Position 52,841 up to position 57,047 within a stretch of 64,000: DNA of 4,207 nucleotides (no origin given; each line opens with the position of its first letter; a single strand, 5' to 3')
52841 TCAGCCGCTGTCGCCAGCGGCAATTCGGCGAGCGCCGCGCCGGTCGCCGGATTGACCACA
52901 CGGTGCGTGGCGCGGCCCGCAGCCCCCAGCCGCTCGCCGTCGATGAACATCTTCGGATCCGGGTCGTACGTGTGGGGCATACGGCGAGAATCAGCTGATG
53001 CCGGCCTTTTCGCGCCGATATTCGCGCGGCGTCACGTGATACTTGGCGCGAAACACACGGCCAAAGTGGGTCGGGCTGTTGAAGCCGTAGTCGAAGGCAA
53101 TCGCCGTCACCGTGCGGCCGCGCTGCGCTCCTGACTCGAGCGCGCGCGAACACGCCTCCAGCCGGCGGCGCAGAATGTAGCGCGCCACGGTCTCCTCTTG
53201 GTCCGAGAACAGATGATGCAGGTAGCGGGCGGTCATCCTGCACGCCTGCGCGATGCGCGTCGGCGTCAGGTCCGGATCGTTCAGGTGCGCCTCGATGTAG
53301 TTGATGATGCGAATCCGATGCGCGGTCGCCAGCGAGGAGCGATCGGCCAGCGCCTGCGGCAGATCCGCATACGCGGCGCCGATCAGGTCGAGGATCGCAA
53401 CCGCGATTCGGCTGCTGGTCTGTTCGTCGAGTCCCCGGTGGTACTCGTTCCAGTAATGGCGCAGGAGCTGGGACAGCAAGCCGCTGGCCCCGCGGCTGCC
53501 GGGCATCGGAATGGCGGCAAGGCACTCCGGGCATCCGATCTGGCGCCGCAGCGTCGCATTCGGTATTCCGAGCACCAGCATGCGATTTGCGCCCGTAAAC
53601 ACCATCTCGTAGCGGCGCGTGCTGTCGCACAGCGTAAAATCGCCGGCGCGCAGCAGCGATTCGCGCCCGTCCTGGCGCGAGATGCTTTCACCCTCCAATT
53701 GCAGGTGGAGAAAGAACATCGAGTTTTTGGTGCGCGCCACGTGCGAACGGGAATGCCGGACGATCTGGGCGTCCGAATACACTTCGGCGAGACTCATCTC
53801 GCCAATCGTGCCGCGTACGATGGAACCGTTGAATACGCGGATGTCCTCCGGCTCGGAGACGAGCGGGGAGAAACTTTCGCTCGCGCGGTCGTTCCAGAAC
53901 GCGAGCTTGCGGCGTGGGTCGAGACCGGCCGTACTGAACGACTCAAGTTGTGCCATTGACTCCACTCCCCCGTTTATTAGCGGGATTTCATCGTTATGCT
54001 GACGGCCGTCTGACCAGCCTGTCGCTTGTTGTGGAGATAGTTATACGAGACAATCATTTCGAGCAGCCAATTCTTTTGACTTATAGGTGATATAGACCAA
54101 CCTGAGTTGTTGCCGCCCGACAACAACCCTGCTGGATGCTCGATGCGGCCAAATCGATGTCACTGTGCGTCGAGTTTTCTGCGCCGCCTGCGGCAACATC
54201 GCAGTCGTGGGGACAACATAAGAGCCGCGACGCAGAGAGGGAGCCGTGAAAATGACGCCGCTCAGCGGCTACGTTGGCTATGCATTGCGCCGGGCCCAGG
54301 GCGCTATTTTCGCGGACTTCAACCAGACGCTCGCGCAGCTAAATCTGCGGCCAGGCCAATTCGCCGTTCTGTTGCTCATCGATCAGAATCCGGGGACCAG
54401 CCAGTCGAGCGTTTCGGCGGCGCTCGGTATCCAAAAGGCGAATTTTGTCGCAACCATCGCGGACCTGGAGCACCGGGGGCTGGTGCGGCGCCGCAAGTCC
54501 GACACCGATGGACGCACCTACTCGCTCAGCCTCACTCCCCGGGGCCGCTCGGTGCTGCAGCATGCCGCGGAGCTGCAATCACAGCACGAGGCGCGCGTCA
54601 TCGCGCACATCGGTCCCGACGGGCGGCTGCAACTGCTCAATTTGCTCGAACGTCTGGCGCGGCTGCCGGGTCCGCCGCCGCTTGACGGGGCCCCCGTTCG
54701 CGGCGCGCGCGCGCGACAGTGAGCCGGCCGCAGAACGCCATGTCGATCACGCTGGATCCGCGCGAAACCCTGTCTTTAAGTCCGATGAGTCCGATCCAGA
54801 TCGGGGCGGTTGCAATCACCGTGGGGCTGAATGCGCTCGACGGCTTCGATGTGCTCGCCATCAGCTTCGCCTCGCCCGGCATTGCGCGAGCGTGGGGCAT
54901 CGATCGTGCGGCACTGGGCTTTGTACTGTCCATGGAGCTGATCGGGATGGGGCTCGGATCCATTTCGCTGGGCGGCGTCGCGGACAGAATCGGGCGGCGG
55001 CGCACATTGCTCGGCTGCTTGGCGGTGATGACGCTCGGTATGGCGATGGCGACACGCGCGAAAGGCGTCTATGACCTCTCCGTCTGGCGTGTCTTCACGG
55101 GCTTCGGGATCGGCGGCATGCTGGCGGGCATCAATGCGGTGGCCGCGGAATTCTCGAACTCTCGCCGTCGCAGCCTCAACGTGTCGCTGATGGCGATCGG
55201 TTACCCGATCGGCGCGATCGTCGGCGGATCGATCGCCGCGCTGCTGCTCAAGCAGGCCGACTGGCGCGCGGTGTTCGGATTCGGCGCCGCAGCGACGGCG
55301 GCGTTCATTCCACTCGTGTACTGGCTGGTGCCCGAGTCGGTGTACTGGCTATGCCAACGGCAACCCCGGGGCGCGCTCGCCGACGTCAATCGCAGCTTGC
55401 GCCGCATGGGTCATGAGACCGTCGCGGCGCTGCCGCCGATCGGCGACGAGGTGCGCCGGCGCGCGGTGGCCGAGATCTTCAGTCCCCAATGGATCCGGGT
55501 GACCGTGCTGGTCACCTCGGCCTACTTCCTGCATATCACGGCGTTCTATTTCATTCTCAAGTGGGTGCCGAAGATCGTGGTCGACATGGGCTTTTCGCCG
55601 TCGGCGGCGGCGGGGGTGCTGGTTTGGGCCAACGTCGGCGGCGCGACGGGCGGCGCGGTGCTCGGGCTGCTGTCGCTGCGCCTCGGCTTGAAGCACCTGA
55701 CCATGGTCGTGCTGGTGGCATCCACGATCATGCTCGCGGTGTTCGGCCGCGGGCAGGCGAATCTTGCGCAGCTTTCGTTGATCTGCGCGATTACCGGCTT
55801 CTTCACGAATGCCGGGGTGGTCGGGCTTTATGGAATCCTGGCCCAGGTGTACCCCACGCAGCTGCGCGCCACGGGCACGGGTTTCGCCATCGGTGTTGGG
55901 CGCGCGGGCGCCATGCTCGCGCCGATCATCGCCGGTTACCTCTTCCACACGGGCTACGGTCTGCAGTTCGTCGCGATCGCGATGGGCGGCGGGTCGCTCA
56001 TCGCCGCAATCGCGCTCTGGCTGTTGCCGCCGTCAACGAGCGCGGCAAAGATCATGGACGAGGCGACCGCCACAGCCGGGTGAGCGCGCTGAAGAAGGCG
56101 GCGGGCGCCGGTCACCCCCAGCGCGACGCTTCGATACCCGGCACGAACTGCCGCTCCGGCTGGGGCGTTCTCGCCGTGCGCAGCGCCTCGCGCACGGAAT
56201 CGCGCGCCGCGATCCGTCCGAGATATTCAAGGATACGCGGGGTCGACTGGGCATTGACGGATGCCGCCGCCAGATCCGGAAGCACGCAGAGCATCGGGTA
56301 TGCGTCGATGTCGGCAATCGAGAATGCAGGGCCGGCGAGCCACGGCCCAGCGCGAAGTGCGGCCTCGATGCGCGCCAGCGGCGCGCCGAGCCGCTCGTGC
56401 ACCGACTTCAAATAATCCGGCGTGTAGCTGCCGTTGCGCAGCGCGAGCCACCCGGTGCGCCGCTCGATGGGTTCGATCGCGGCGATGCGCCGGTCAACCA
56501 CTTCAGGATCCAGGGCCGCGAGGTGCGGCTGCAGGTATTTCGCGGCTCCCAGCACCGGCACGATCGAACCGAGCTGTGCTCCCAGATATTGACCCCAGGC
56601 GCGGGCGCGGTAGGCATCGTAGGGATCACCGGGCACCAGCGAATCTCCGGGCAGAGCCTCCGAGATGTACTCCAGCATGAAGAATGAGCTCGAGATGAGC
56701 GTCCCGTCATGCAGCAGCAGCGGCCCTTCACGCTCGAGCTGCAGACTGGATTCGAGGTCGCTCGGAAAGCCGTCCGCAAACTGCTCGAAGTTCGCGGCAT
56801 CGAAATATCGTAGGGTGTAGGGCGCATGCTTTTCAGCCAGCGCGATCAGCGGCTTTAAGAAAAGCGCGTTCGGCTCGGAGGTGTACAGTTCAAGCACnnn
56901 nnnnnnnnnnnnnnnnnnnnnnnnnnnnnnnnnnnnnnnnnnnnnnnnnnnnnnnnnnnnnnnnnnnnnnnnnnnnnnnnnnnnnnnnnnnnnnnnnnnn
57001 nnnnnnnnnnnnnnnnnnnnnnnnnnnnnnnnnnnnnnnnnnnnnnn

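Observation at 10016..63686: Near-complete enzyme set for lignin beta-aryl-ether, stilbene and vanillate upper catabolism on a backbone that does not look sphingomonad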

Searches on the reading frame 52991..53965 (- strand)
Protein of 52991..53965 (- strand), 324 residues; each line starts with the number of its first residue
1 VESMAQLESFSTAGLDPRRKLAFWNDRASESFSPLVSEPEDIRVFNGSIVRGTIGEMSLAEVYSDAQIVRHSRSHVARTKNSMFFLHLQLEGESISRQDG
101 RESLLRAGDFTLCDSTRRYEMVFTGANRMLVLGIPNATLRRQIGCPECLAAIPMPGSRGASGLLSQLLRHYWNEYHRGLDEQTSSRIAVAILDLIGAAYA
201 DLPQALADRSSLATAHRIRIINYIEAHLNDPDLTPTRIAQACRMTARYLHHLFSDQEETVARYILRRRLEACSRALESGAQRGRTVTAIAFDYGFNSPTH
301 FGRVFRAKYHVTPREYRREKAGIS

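Call 8: search_protein_families(library=pfam, proteins=[window:52991-53965:-])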
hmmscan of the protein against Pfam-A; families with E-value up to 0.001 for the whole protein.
window:52991-53965:- (324 aa): 3 families
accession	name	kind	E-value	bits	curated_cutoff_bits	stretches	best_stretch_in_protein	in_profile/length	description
PF14525.12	AraC_binding_2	-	1.8e-21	77.1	27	1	24-195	1-168/173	AraC-binding-like domain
PF12833.13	HTH_18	-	3e-18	66.3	33.6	1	238-318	1-79/80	Helix-turn-helix domain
PF00165.29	HTH_AraC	-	3.6e-10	40.2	26.6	1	280-318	5-42/42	Bacterial regulatory helix-turn-helix proteins, AraC family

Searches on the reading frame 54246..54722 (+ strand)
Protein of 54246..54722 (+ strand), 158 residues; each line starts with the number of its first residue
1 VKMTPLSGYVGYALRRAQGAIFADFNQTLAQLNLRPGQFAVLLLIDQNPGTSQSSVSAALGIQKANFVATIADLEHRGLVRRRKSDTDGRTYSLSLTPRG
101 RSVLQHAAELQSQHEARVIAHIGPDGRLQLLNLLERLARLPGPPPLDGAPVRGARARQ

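Call 8: search_protein_families(library=pfam, proteins=[window:54246-54722:+])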
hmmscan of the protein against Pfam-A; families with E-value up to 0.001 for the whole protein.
window:54246-54722:+ (158 aa): 5 families
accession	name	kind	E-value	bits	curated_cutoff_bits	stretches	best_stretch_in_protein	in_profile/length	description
PF12802.13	MarR_2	-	1.9e-11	44.4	27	1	34-90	3-60/61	MarR family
PF01047.28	MarR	-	2.4e-10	40.6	24.6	1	36-91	3-58/59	MarR family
PF13463.12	HTH_27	-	2.3e-07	31.4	22.2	1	38-100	5-68/68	Winged helix DNA-binding domain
PF22381.2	Staph_reg_Sar_Rot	-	4e-05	24.1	27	1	26-105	4-83/85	Transcriptional regulator SarA/Rot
PF21863.2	HTH_67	-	4.4e-05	23.7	27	1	45-139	176-259/268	Helix-turn-helix family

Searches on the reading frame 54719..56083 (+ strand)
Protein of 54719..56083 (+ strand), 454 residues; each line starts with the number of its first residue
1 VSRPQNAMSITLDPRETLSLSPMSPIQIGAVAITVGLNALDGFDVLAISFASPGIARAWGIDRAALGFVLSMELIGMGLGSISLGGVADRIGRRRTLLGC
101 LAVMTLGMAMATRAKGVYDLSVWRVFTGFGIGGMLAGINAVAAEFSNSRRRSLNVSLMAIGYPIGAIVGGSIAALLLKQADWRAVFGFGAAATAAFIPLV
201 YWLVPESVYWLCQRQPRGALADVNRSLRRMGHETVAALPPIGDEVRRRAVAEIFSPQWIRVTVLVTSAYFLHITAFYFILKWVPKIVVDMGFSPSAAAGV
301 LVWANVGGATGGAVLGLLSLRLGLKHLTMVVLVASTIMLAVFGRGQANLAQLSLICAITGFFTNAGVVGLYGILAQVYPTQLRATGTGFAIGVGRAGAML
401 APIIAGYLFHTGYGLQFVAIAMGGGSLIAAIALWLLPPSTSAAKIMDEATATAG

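Call 8: search_protein_families(library=pfam, proteins=[window:54719-56083:+])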
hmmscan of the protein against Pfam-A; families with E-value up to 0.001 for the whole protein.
window:54719-56083:+ (454 aa): 3 families
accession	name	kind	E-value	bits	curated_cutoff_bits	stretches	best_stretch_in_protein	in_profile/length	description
PF07690.21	MFS_1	-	8.7e-41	140.4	33.4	2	39-341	6-284/347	Major Facilitator Superfamily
PF00083.30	Sugar_tr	-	1.1e-19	71.1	22.3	1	65-427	47-428/452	Sugar (and other) transporter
PF06779.20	MFS_4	-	5.3e-05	23.2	26.3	1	53-204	17-172/364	Uncharacterised MFS-type transporter YbfB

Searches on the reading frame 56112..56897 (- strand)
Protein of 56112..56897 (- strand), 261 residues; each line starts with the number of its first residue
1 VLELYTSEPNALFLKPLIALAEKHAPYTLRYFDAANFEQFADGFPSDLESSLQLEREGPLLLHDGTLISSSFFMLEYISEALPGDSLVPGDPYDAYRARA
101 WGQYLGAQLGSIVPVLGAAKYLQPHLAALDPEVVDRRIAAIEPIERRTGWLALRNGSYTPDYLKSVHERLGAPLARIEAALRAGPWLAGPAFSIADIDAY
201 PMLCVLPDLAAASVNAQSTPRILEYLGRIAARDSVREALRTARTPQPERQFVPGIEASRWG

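Call 6: search_protein_families(library=pfam, proteins=[window:56112-56897:-])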
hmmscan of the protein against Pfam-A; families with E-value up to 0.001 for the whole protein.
window:56112-56897:- (261 aa): 3 families
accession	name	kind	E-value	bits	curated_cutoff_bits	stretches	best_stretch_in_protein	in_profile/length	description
PF00043.30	GST_C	-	6.5e-06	26.7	20.7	1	148-233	8-93/93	Glutathione S-transferase, C-terminal domain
PF13410.11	GST_C_2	-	1.3e-05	25.6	24.9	1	166-203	7-44/69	Glutathione S-transferase, C-terminal domain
PF14497.11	GST_C_3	-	0.00058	20.5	21.6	0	166-237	27-99/104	Glutathione S-transferase, C-terminal domain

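Call 17: search_solved_structures(query=window:56112-56897:-, max_evalue=0.001, show_alignments=2)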
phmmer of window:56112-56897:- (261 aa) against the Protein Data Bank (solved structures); distinct sequences matched with E-value up to 0.001: 36.
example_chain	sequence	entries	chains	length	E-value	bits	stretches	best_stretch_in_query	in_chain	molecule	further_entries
4xt0_A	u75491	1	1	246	1.1e-20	77.2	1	2-239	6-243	Protein LigF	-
2dsa_A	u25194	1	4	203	1.6e-09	40.7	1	153-241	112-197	Glutathione S-transferase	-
2gdr_A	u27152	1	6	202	1.6e-09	40.6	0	154-241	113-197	glutathione S-transferase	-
4kgi_A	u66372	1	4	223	6.1e-09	38.7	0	158-240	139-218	Glutathione S-transferase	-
1a0f_A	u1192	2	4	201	8.4e-09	38.3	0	158-240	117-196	GLUTATHIONE S-TRANSFERASE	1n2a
7dw3_A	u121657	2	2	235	1.3e-08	37.7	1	48-130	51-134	Glutathione S-transferase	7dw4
7dw1_A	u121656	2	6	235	2.3e-08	36.8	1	48-130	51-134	Glutathione S-transferase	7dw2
3uap_A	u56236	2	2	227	3.2e-08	36.4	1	174-249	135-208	Glutathione S-transferase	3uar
4g9h_A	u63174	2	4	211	7.5e-08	35.2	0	148-240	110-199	Glutathione S-transferase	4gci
5g5a_A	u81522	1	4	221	1e-07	34.8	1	14-120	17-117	GLUTATHIONE S-TRANSFERASE U25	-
7zzn_A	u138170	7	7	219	2e-07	33.8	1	55-109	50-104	Glutathione transferase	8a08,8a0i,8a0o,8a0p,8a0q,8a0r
4gf0_A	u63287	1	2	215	2.5e-07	33.5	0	2-107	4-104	Glutathione S-transferase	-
7zs3_A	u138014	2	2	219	6.7e-07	32.1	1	55-108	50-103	Glutathione transferase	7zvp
6ep6_A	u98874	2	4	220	7.8e-07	31.9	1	16-107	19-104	Glutathione S-transferase U23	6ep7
5o84_A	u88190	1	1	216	8.6e-07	31.7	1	16-107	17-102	Glutathione S-transferase U23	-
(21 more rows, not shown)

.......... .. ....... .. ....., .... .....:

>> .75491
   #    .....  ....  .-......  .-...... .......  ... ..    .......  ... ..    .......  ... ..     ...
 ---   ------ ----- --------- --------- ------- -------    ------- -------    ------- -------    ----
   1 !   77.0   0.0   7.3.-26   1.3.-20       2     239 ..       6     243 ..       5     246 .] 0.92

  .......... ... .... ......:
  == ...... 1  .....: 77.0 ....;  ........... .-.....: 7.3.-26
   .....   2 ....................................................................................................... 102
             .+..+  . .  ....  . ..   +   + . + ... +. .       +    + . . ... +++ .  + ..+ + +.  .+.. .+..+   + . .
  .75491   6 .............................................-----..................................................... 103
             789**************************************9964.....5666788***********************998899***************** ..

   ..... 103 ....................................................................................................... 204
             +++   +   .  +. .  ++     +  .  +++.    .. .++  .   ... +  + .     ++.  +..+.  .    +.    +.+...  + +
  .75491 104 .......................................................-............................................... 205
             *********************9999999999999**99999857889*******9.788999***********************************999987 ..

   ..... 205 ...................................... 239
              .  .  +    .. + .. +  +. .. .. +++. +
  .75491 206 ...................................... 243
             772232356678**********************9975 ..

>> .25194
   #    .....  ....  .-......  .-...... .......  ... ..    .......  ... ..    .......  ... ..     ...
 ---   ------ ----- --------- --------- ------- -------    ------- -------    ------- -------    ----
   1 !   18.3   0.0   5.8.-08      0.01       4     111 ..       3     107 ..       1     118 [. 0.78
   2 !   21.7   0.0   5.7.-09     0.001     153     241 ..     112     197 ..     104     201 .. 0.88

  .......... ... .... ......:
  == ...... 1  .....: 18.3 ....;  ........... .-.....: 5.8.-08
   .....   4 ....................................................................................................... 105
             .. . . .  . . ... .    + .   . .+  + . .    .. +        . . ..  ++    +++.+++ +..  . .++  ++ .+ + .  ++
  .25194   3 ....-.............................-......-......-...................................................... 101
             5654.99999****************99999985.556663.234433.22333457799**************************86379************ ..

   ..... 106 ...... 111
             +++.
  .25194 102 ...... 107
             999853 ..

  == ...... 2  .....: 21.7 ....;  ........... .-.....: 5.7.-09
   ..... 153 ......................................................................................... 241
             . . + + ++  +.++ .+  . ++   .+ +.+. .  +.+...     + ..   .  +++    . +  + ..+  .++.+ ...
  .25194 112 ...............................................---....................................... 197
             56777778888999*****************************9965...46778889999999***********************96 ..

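Call 52: search_protein_families(library=ncbifam, proteins=[window:56112-56897:-], max_evalue=0.00001)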
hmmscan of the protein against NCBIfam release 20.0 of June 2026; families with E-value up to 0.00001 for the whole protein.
window:56112-56897:- (261 aa): 1 family
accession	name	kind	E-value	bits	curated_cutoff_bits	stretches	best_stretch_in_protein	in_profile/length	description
NF007831.0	PRK10542.1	equivalog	7.7e-10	38.7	198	1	159-241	117-197/201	glutathione transferase GstA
